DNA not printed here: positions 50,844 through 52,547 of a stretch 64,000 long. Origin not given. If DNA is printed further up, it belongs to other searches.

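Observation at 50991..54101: Copy 2 of the same HExxH-protein + MBL-hydrolase pair, strongly diverged, with a 0-nt intergenic spacer, just downstream of tRNA-Thr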

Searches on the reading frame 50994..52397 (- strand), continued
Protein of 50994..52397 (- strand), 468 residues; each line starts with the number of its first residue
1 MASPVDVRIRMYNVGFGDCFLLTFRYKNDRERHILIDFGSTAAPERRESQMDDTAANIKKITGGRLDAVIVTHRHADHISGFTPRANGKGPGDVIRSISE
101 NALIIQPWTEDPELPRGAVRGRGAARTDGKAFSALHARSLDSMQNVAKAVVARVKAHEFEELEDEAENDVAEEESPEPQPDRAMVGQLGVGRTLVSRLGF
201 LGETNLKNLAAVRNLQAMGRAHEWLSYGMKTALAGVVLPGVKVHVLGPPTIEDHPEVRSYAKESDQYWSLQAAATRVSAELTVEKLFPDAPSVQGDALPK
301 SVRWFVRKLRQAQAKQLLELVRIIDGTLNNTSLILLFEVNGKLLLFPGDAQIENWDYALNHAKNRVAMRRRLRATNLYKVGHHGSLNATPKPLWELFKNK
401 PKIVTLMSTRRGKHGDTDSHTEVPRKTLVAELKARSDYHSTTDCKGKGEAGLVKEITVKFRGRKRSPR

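Call 108: search_dna_similar(query=window:50994-52397:-, collection=plasmids, mode=protein, max_rows=40, rows=spread, max_evalue=0.001)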
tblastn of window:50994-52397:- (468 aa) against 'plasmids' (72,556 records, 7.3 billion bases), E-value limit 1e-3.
Records with a match: 36; places in all: 41; records where one place covers at least 80% of the query: 11.
Best place of each record, by identity: <60% 36.
By first word of the organism name: Rhizobium 18; Agrobacterium 5; Hymenobacter 4; Phyllobacterium 2; Isosphaeraceae 1; Paraburkholderia 1; Bradyrhizobium 1; Mesorhizobium 1; Methylorubrum 1; Deinococcus 1; and 1 more.
By predicted mobility (MOB-suite, as given by PLSDB): conjugative 21; non-mobilizable 14; mobilizable 1.
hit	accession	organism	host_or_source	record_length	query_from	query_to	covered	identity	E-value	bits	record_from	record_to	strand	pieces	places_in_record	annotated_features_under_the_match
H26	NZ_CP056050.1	Agrobacterium vitis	Vitis vinifera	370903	4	467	99%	41.0%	2e-90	308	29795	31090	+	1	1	hypothetical protein | DUF2235 domain-containing protein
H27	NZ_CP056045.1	Agrobacterium vitis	Vitis vinifera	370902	4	467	99%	41.0%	2e-90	308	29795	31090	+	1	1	hypothetical protein | DUF2235 domain-containing protein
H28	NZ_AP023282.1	Agrobacterium vitis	Vitis vinifera,grapevine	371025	4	467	99%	41.0%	2e-90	308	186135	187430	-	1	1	hypothetical protein | DUF2235 domain-containing protein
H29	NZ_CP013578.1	Rhizobium phaseoli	Phaseolus vulgaris,Whole ...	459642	4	460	98%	40.7%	2e-88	302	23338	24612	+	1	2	hypothetical protein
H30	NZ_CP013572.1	Rhizobium phaseoli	Phaseolus vulgaris,Whole ...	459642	4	460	98%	40.7%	2e-88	302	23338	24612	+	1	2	hypothetical protein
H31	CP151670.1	Isosphaeraceae bacterium EP7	-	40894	4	441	94%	42.1%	3e-86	296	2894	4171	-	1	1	hypothetical protein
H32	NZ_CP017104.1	Rhizobium gallicum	Phaseolus vulgaris,Whole ...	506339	1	441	94%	39.5%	3e-84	290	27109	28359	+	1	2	hypothetical protein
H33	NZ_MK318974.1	Rhizobium rhizogenes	-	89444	7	436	92%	25.2%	2e-15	87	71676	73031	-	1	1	hypothetical protein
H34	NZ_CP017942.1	Phyllobacterium zundukense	Oxytropis triphylla,cell culture,root ...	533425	9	435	91%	25.1%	2e-14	84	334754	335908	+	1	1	metallohydrolase | serine protease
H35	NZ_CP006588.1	Hymenobacter sp. APR13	silkworm feces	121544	7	436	92%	24.8%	8e-13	79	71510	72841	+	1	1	hypothetical protein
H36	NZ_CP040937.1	Hymenobacter sp. DG01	cell culture,water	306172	7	436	92%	24.8%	8e-13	79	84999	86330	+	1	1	hypothetical protein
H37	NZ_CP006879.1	Rhizobium gallicum bv. gallicum R602sp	Phaseolus vulgaris,whole ...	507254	7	444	69%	32.9%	7e-11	137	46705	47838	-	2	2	hypothetical protein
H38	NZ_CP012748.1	Paraburkholderia caribensis MBA4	soil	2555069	9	391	59%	32.3%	8e-9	130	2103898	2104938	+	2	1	none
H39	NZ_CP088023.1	Bradyrhizobium quebecense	Glycine max cv. AC Glengarry,Cell ...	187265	5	436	41%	45.8%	5e-15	165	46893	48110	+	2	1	MBL fold metallo-hydrolase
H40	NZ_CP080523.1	Mesorhizobium sp. AR10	Astragalus sp.,Cell culture,root nodule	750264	2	460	59%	31.8%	1e-8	123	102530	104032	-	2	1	hypothetical protein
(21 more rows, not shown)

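Call 115: search_protein_families(library=phrogs, proteins=[window:50994-52397:-], max_evalue=0.001)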
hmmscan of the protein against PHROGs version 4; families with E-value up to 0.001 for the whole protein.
window:50994-52397:- (468 aa): 3 families
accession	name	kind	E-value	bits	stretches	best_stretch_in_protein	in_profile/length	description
phrog_7043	-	tail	1.5e-13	51.2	1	240-393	751-826/1077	tail protein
phrog_392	-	other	0.00012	22.7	1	26-83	22-69/348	metal-dependent hydrolase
phrog_14556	-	unknown function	0.00022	21.1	0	8-83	136-199/451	-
